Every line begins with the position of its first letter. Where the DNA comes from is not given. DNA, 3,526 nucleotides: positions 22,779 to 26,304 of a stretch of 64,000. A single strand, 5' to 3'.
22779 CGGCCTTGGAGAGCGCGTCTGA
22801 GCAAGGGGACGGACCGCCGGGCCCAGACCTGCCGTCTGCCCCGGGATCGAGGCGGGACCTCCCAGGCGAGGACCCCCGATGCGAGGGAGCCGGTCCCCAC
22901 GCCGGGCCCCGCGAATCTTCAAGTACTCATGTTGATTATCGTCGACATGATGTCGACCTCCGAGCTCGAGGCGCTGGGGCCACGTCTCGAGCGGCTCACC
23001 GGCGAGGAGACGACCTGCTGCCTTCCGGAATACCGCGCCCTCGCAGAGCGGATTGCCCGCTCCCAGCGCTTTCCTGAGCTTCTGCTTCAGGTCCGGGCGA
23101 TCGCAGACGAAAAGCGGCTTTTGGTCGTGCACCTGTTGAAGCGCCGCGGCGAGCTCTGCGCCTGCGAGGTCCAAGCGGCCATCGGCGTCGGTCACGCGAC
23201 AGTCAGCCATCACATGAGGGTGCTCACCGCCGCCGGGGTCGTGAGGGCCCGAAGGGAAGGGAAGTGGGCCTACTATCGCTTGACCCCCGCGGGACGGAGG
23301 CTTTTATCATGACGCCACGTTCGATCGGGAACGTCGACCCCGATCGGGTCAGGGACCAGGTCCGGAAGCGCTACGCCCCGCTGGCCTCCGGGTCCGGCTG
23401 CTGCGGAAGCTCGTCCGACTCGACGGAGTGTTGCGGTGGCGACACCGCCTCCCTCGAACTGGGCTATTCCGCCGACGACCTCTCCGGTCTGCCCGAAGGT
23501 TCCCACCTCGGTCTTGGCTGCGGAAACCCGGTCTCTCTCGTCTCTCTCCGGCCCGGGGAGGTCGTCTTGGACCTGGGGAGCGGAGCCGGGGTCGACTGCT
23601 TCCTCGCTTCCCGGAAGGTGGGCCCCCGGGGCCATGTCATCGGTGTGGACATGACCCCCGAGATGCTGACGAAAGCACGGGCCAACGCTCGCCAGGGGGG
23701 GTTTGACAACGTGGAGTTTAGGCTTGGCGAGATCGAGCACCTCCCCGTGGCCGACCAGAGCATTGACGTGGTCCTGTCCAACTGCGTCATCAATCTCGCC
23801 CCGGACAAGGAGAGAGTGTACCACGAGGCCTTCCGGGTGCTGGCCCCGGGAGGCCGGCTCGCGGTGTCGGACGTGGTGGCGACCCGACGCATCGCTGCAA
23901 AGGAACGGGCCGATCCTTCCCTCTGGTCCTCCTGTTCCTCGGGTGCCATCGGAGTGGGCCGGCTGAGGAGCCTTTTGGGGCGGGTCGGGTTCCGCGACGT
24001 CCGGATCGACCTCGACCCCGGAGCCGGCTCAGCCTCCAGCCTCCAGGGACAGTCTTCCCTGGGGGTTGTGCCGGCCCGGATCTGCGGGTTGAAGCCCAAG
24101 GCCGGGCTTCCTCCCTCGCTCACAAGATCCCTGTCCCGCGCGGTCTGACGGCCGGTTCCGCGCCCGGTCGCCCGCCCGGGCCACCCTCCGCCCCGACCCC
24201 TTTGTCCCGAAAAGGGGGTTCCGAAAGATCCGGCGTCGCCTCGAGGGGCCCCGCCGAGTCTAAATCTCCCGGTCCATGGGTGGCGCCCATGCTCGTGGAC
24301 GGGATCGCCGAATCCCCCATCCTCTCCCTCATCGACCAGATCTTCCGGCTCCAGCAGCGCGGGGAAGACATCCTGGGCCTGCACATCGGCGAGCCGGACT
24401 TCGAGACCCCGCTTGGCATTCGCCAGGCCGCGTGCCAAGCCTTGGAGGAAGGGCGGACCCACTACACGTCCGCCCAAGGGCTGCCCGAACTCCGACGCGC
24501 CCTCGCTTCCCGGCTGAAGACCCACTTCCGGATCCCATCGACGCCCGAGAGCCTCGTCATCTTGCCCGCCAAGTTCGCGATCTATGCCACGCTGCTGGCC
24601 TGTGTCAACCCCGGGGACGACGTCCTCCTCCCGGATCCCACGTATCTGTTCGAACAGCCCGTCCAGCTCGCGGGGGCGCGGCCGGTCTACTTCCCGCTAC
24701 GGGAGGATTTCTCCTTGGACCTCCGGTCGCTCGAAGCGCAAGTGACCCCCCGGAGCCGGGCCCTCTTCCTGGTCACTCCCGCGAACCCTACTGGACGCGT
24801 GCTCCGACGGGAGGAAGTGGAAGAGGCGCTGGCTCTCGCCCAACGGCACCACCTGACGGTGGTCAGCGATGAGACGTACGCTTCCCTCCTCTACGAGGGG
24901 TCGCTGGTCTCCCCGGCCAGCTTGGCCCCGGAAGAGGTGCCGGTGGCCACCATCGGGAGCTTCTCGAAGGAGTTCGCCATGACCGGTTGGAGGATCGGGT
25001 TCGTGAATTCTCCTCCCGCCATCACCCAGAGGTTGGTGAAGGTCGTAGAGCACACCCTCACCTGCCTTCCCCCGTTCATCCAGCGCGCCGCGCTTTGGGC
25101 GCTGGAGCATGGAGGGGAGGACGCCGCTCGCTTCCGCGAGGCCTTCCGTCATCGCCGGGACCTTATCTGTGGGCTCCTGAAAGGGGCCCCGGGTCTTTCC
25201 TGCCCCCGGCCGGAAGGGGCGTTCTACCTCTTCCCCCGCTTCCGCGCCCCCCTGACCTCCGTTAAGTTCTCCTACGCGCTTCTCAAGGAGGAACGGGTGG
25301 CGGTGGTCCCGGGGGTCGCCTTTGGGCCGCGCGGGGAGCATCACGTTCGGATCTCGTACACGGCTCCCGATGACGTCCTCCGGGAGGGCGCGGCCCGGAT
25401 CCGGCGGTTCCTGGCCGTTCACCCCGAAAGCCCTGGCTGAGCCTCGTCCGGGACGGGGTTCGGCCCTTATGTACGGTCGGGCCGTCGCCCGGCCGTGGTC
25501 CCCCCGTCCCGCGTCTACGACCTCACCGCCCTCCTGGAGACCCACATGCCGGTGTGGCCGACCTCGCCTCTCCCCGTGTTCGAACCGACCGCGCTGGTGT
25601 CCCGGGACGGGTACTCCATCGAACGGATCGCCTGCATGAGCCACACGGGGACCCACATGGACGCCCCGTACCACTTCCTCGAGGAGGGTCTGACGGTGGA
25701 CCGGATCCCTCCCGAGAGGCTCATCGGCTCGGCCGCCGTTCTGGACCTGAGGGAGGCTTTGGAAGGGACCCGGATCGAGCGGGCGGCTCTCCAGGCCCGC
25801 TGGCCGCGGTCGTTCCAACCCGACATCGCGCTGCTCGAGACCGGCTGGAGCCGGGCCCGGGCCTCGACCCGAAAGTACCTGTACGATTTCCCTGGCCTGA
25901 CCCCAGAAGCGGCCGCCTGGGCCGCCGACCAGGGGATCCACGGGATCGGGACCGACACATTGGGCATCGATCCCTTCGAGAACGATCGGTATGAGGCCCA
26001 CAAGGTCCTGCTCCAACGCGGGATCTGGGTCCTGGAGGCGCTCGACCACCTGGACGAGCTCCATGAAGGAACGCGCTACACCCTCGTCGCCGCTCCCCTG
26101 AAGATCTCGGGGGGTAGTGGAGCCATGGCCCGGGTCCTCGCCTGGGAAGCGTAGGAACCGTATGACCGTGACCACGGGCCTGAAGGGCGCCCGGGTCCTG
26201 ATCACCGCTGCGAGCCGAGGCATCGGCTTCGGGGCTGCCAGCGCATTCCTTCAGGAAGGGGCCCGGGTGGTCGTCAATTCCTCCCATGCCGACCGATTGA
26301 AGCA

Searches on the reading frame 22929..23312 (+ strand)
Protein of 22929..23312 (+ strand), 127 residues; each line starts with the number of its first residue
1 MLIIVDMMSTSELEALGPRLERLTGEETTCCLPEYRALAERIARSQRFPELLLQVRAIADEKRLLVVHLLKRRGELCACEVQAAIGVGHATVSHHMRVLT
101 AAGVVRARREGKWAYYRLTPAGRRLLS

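Call 8: search_protein_families(library=pfam, proteins=[window:22929-23312:+], max_evalue=0.01)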
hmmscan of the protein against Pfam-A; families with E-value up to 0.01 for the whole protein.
window:22929-23312:+ (127 aa): 6 families
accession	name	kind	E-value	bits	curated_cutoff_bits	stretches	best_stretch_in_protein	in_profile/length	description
PF01022.26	HTH_5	-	3.2e-10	40.2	22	1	60-106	1-46/47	Bacterial regulatory protein, arsR family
PF12840.13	HTH_20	-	9.2e-07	29.2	27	1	59-106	2-49/51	Helix-turn-helix domain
PF08100.18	Dimerisation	-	6.4e-05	23.1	25.6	1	64-126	28-91/93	O-methyltransferase dimerisation domain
PF13601.12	HTH_34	-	0.00038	21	27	1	63-124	2-67/80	Winged helix DNA-binding domain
PF01978.25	TrmB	-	0.0068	16.7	25.6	0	69-119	17-65/68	Sugar-specific transcriptional regulator TrmB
PF01371.25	Trp_repressor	-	0.0083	16.6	27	0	61-100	36-74/88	Trp repressor protein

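Call 61: list_cluster_members(proteins=[window:22929-23312:+, window:23309-24148:+, window:24289-25440:+, window:25495-26154:+])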
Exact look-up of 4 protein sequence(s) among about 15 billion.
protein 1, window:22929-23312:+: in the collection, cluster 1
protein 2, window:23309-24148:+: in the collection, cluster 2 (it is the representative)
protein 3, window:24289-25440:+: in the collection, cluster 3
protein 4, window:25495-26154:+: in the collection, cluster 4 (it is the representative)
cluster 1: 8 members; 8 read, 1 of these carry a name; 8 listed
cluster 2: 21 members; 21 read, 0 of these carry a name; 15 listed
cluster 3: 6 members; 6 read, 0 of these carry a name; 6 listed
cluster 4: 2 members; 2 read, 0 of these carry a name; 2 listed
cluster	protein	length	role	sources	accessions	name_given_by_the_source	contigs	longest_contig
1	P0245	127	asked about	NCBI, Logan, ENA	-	-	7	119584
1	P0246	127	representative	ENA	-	-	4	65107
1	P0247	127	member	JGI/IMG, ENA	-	DNA-binding transcriptional ArsR family regulator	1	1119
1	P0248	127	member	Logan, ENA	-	-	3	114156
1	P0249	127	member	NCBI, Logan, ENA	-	-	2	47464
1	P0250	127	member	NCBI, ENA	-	-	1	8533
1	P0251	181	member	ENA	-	-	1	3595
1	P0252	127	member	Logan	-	-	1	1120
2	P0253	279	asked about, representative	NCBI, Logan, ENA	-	-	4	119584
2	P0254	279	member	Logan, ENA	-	-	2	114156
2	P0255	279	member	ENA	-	-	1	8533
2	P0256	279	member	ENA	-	-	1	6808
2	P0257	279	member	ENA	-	-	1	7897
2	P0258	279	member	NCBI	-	-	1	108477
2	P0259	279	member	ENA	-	-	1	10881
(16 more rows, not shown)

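Call 62: find_encoding_contigs(protein=P0246, flank=10000, max_places=4)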
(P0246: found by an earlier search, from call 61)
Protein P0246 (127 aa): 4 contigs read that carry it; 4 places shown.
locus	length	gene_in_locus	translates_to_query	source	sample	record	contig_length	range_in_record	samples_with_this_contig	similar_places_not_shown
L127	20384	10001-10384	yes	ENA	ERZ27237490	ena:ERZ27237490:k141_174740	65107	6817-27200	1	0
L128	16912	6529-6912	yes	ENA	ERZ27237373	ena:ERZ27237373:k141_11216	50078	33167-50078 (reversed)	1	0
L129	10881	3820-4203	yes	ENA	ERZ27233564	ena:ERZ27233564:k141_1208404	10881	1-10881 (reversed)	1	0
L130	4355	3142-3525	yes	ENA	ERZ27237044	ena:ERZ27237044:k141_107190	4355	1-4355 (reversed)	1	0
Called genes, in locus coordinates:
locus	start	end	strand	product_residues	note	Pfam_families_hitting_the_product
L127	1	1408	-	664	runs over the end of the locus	PF02463:SMC_N (faint), PF13476:AAA_23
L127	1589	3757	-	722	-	PF00270:DEAD, PF04851:ResIII, PF00271:Helicase_C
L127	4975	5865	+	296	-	-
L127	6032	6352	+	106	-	-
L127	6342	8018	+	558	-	-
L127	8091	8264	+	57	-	-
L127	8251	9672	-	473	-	-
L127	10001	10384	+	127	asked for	PF01022:HTH_5, PF12840:HTH_20 (weak)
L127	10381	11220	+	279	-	PF13489:Methyltransf_23, PF01135:PCMT, PF01209:Ubie_methyltran, PF06325:PrmA, PF08241:Methyltransf_11, PF08242:Methyltransf_12, PF13649:Methyltransf_25, PF13847:Methyltransf_31, +1 more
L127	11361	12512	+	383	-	PF00155:Aminotran_1_2, PF01041:DegT_DnrJ_EryC1 (weak)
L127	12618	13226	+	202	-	PF04199:Cyclase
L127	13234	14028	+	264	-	PF23441:SDR, PF00106:adh_short, PF13561:adh_short_C2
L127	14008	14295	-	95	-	PF02311:AraC_binding, PF07883:Cupin_2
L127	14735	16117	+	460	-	PF01555:N6_N4_Mtase (faint)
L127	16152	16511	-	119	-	-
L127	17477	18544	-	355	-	PF00378:ECH_1, PF16113:ECH_2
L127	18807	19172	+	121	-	-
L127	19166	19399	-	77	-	-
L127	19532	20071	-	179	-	PF05163:DinB, PF04978:MST, PF12867:DinB_2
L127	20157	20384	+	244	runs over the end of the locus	PF00106:adh_short, PF08659:KR, PF13561:adh_short_C2, PF23441:SDR (faint)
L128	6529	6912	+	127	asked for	PF01022:HTH_5, PF12840:HTH_20 (weak)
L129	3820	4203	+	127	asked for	PF01022:HTH_5, PF12840:HTH_20 (weak)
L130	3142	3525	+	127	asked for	PF01022:HTH_5, PF12840:HTH_20 (weak)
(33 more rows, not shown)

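Call 66: search_protein_families(library=pfam, max_evalue=0.1, proteins=[L127:8251-9672:-, L127:6342-8018:+, L127:6032-6352:+])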
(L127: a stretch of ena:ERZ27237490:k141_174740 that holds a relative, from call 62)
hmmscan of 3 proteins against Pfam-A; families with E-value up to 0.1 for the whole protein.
L127:8251-9672:- (473 aa): 0 families

L127:6342-8018:+ (558 aa): 0 families

L127:6032-6352:+ (106 aa): 0 families

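Call 68: search_protein_families(library=ncbifam, max_evalue=1, proteins=[L127:8251-9672:-, L127:6342-8018:+, L127:6032-6352:+])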
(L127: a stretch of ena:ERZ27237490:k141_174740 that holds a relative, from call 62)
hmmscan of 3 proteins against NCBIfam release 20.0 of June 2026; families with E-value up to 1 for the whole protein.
L127:8251-9672:- (473 aa): 0 families

L127:6342-8018:+ (558 aa): 1 family
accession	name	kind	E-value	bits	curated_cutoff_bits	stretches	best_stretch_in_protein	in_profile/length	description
NF033517.1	transpos_IS66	equivalog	0.00063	18.9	180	1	17-120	25-133/387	IS66 family transposase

L127:6032-6352:+ (106 aa): 0 families

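Call 69: search_solved_structures(query=L127:8251-9672:-, max_evalue=10)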
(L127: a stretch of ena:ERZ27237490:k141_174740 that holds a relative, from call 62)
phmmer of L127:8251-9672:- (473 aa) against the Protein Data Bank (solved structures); distinct sequences matched with E-value up to 10: 2.
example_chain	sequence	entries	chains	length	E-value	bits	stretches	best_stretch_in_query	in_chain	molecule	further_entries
3b5q_A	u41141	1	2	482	0.2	13.6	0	18-56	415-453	Putative sulfatase yidJ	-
5g2t_A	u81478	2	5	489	0.21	13.5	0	18-56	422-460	2-O GLYCOSAMINOGLYCAN SULFATASE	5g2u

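Call 72: search_protein_families(library=phrogs, max_evalue=0.1, proteins=[L127:8251-9672:-, L127:6342-8018:+, L127:6032-6352:+])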
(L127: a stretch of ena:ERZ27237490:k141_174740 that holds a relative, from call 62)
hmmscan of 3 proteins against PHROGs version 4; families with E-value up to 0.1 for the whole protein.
L127:8251-9672:- (473 aa): 1 family
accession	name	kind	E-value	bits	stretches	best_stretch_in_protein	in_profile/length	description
phrog_1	-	integration and excision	2.7e-05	24.6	1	47-187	171-308/611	integrase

L127:6342-8018:+ (558 aa): 0 families

L127:6032-6352:+ (106 aa): 0 families

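Call 73: search_protein_families(library=padloc, max_evalue=0.001, proteins=[L127:8251-9672:-])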
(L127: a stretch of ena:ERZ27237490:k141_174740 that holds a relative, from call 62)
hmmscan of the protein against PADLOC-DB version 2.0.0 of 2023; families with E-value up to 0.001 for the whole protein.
L127:8251-9672:- (473 aa): 0 families

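Call 93: find_related_loci(query=L127:8251-9672:-, collection=viral_contigs, flank=5000)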
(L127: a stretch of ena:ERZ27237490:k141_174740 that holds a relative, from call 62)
Query L127:8251-9672:- (473 aa) in viral_contigs; peptide patterns used: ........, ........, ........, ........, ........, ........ (x = any residue, [..] = any of these).
4 stretches matched a pattern, but none encodes a relative of the query by tblastn (E <= 1e-3).

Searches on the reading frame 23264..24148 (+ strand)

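Call 8: search_protein_families(library=pfam, proteins=[window:23264-24148:+], max_evalue=0.01)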
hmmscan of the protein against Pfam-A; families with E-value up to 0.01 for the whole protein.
window:23264-24148:+ (294 aa): 17 families
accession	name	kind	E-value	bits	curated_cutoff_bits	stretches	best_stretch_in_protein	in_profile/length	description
PF13847.12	Methyltransf_31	-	4.7e-40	137.1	27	1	96-224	2-131/145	Methyltransferase domain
PF08241.18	Methyltransf_11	-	8.5e-23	81.3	21.2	1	102-200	1-94/95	Methyltransferase domain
PF13649.12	Methyltransf_25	-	1.1e-22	81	27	1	101-197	1-97/97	Methyltransferase domain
PF01209.24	Ubie_methyltran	-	1.5e-18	67.5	20.1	1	93-203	43-153/233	ubiE/COQ5 methyltransferase family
PF08242.18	Methyltransf_12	-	1.6e-13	51.6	30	1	102-199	1-98/98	Methyltransferase domain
PF01135.25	PCMT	-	1.9e-09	38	20.3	1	91-156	67-132/210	Protein-L-isoaspartate(D-aspartate) O-methyltransferase (PCMT)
PF13489.12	Methyltransf_23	-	3.9e-09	36.9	27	1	95-208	20-123/164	Methyltransferase domain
PF06325.19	PrmA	-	6.6e-08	32.8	22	1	96-216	160-273/296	Ribosomal protein L11 methyltransferase (PrmA)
PF05175.20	MTS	-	2.6e-06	27.6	23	1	98-201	32-138/170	Methyltransferase small domain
PF24675.1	NpmA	-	0.00023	21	60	1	99-163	25-92/214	16S rRNA (adenine(1408)-N(1))-methyltransferase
PF01728.25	FtsJ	-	0.00035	21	24.1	1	95-178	19-103/181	FtsJ-like methyltransferase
PF05148.21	Methyltransf_8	-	0.00041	20.7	27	1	156-205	112-160/219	Hypothetical methyltransferase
PF01170.24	UPF0020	-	0.00048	20.3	22.3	1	122-173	76-128/197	RMKL-like, methyltransferase domain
PF20922.3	Anamorsin_N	-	0.00077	19.6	27.1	1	154-214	39-101/163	Anamorsin, N-terminal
PF08704.16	GCD14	-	0.0025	18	26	1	93-149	36-92/247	tRNA methyltransferase complex GCD14 subunit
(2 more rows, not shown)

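Call 66: search_protein_families(library=pfam, max_evalue=0.1, proteins=[L127:8251-9672:-, L127:6342-8018:+, L127:6032-6352:+])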
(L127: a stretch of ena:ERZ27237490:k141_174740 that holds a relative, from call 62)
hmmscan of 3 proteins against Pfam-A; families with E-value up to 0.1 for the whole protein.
L127:8251-9672:- (473 aa): 0 families

L127:6342-8018:+ (558 aa): 0 families

L127:6032-6352:+ (106 aa): 0 families

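Call 68: search_protein_families(library=ncbifam, max_evalue=1, proteins=[L127:8251-9672:-, L127:6342-8018:+, L127:6032-6352:+])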
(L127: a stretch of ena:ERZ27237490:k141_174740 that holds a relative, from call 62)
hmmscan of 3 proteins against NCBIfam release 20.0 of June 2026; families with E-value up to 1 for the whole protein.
L127:8251-9672:- (473 aa): 0 families

L127:6342-8018:+ (558 aa): 1 family
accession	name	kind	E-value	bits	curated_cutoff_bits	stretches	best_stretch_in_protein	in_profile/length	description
NF033517.1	transpos_IS66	equivalog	0.00063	18.9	180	1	17-120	25-133/387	IS66 family transposase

L127:6032-6352:+ (106 aa): 0 families

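Call 72: search_protein_families(library=phrogs, max_evalue=0.1, proteins=[L127:8251-9672:-, L127:6342-8018:+, L127:6032-6352:+])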
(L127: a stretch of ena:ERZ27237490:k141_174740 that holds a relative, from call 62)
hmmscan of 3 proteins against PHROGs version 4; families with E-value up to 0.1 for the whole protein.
L127:8251-9672:- (473 aa): 1 family
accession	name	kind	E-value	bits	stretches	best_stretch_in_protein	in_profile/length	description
phrog_1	-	integration and excision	2.7e-05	24.6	1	47-187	171-308/611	integrase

L127:6342-8018:+ (558 aa): 0 families

L127:6032-6352:+ (106 aa): 0 families

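Call 73: search_protein_families(library=padloc, max_evalue=0.001, proteins=[L127:8251-9672:-])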
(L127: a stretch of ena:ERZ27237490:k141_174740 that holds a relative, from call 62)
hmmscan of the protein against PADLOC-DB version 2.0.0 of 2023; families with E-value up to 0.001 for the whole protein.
L127:8251-9672:- (473 aa): 0 families

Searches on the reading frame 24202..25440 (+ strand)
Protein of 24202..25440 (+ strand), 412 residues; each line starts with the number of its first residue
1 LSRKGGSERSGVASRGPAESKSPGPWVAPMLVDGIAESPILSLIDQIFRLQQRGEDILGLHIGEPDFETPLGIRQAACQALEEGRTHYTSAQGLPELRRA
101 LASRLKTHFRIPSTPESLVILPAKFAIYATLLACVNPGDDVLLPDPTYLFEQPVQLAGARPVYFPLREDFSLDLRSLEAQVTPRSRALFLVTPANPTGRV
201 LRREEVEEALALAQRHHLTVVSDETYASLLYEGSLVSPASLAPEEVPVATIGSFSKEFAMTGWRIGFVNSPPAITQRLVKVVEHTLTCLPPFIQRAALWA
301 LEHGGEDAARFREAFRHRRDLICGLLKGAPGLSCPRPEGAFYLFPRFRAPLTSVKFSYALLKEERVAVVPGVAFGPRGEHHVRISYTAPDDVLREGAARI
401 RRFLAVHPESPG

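Call 8: search_protein_families(library=pfam, proteins=[window:24202-25440:+], max_evalue=0.01)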
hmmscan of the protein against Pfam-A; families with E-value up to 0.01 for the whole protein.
window:24202-25440:+ (412 aa): 4 families
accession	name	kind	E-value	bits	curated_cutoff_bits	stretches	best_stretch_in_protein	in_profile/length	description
PF00155.27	Aminotran_1_2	-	2.5e-59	201.7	19.7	1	56-400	2-361/361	Aminotransferase class I and II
PF01041.23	DegT_DnrJ_EryC1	-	9.8e-07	28.7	19.8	1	134-224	60-146/360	DegT/DnrJ/EryC1/StrS aminotransferase family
PF01053.26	Cys_Met_Meta_PP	-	0.00018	20.7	27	1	126-229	79-179/381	Cys/Met metabolism PLP-dependent enzyme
PF01212.27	Beta_elim_lyase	-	0.0013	18.6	27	1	152-223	89-168/288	Beta-eliminating lyase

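Call 15: find_related_loci(query=window:24289-25440:+, collection=genome_contigs, flank=10000)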
Query window:24289-25440:+ (383 aa) in genome_contigs; peptide patterns used: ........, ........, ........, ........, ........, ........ (x = any residue, [..] = any of these).
233 stretches matched a pattern; 117 encode a relative of the query (tblastn E <= 1e-3); the best 80 are kept; 80 distinct loci.
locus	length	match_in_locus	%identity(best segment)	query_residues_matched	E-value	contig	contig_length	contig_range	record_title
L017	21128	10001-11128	66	1-376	2e-165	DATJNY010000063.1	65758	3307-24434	MAG TPA_asm: Thermoplasmata archaeon isolate SMAG_U14873 k141_3290957, whole genome shotgun sequence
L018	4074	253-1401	64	1-383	2e-165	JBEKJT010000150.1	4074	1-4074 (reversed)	MAG: Thermoplasmata archaeon isolate SPRUCE 32 SPRUCE_32_150, whole genome shotgun sequence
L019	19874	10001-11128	65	3-378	8e-160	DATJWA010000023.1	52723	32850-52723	MAG TPA_asm: Thermoplasmata archaeon isolate SMAG_U15087 k141_1575512, whole genome shotgun sequence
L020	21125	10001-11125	63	1-375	3e-159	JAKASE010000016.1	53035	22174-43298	MAG: Thermoplasmata archaeon isolate YP1.bin27 NODE_560_length_53035_cov_15.874461, whole genome shotgun sequence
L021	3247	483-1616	63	1-378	6e-167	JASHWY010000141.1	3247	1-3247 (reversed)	MAG: Thermoplasmata archaeon isolate JOPF243 JOPF_A10C_contig_188493, whole genome shotgun sequence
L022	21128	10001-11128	64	1-376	3e-159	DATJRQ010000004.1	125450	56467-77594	MAG TPA_asm: Thermoplasmata archaeon isolate SMAG_U14971 k141_567560, whole genome shotgun sequence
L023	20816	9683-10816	64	1-378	9e-159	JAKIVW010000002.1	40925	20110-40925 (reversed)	MAG: Thermoplasmata archaeon isolate AcS1-45 NODE_1962_length_40925_cov_5.231979, whole genome shotgun sequence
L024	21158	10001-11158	64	1-383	1e-158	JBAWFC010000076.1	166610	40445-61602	MAG: Thermoplasmata archaeon isolate MFD05722_ilm_asm_bin29 k127_262516, whole genome shotgun sequence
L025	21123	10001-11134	63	1-378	5e-158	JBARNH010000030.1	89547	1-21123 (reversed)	MAG: Thermoplasmata archaeon isolate MFD06118_ilm_asm_bin36 k127_101615, whole genome shotgun sequence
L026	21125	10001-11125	62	1-375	7e-158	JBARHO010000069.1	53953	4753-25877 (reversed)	MAG: Thermoplasmata archaeon isolate MFD06228_ilm_asm_bin8 k127_127496, whole genome shotgun sequence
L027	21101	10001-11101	65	1-367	3e-157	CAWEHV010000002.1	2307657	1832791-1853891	MAG: uncultured Thermoplasmata archaeon isolate MFD09222.bin.1.12 genome assembly, contig: contig_47939, whole genome sh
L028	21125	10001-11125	62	4-378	9e-154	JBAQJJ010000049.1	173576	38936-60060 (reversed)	MAG: Thermoplasmata archaeon isolate MFD06594_ilm_asm_bin23 k127_134366, whole genome shotgun sequence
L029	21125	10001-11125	63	1-375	4e-153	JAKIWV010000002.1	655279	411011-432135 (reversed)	MAG: Thermoplasmata archaeon isolate SubAcS15-31 SubAcS15-31_2, whole genome shotgun sequence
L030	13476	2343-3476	65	1-378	8e-152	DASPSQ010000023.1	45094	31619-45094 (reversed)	MAG TPA_asm: Thermoplasmata archaeon isolate SMAG_U12255 k141_1599758, whole genome shotgun sequence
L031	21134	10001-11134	67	1-378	6e-152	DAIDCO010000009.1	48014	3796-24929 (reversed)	MAG TPA_asm: bacterium isolate clean3188 NODE_9_length_48014_cov_9.356092, whole genome shotgun sequence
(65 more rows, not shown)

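Call 66: search_protein_families(library=pfam, max_evalue=0.1, proteins=[L127:8251-9672:-, L127:6342-8018:+, L127:6032-6352:+])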
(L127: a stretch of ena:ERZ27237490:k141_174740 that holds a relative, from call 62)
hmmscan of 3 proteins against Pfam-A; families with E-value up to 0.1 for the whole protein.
L127:8251-9672:- (473 aa): 0 families

L127:6342-8018:+ (558 aa): 0 families

L127:6032-6352:+ (106 aa): 0 families

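Call 68: search_protein_families(library=ncbifam, max_evalue=1, proteins=[L127:8251-9672:-, L127:6342-8018:+, L127:6032-6352:+])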
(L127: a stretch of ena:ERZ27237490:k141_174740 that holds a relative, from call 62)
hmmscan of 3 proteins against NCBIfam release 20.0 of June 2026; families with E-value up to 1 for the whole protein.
L127:8251-9672:- (473 aa): 0 families

L127:6342-8018:+ (558 aa): 1 family
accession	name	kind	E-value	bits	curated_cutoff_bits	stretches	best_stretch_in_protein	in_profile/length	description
NF033517.1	transpos_IS66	equivalog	0.00063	18.9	180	1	17-120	25-133/387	IS66 family transposase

L127:6032-6352:+ (106 aa): 0 families

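Call 72: search_protein_families(library=phrogs, max_evalue=0.1, proteins=[L127:8251-9672:-, L127:6342-8018:+, L127:6032-6352:+])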
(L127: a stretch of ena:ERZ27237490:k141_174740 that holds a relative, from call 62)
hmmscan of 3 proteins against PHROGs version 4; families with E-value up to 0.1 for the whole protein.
L127:8251-9672:- (473 aa): 1 family
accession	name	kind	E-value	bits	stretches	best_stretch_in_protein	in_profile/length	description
phrog_1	-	integration and excision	2.7e-05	24.6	1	47-187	171-308/611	integrase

L127:6342-8018:+ (558 aa): 0 families

L127:6032-6352:+ (106 aa): 0 families

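Call 73: search_protein_families(library=padloc, max_evalue=0.001, proteins=[L127:8251-9672:-])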
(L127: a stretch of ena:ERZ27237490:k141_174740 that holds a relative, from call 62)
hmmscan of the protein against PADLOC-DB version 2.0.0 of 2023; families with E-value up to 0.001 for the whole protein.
L127:8251-9672:- (473 aa): 0 families

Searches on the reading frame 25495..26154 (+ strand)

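Call 8: search_protein_families(library=pfam, proteins=[window:25495-26154:+], max_evalue=0.01)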
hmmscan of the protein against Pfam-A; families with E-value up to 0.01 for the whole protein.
window:25495-26154:+ (219 aa): 1 family
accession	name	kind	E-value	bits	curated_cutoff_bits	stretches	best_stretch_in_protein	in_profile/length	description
PF04199.19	Cyclase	-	4.1e-34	118.3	23.1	1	8-160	1-142/142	Putative cyclase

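Call 66: search_protein_families(library=pfam, max_evalue=0.1, proteins=[L127:8251-9672:-, L127:6342-8018:+, L127:6032-6352:+])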
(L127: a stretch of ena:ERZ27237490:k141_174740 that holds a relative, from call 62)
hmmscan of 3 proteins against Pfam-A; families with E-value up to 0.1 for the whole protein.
L127:8251-9672:- (473 aa): 0 families

L127:6342-8018:+ (558 aa): 0 families

L127:6032-6352:+ (106 aa): 0 families

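Call 68: search_protein_families(library=ncbifam, max_evalue=1, proteins=[L127:8251-9672:-, L127:6342-8018:+, L127:6032-6352:+])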
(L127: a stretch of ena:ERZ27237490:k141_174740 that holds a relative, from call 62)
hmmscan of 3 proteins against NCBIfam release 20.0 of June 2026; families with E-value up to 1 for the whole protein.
L127:8251-9672:- (473 aa): 0 families

L127:6342-8018:+ (558 aa): 1 family
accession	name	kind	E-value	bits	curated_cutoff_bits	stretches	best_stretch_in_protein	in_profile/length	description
NF033517.1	transpos_IS66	equivalog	0.00063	18.9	180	1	17-120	25-133/387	IS66 family transposase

L127:6032-6352:+ (106 aa): 0 families

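Call 72: search_protein_families(library=phrogs, max_evalue=0.1, proteins=[L127:8251-9672:-, L127:6342-8018:+, L127:6032-6352:+])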
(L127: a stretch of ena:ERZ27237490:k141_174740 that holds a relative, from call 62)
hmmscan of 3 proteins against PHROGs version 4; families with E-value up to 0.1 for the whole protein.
L127:8251-9672:- (473 aa): 1 family
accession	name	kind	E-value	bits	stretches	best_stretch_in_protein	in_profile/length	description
phrog_1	-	integration and excision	2.7e-05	24.6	1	47-187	171-308/611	integrase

L127:6342-8018:+ (558 aa): 0 families

L127:6032-6352:+ (106 aa): 0 families

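Call 73: search_protein_families(library=padloc, max_evalue=0.001, proteins=[L127:8251-9672:-])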
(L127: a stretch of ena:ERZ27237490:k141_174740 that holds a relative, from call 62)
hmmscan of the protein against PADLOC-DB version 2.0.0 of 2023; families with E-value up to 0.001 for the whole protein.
L127:8251-9672:- (473 aa): 0 families
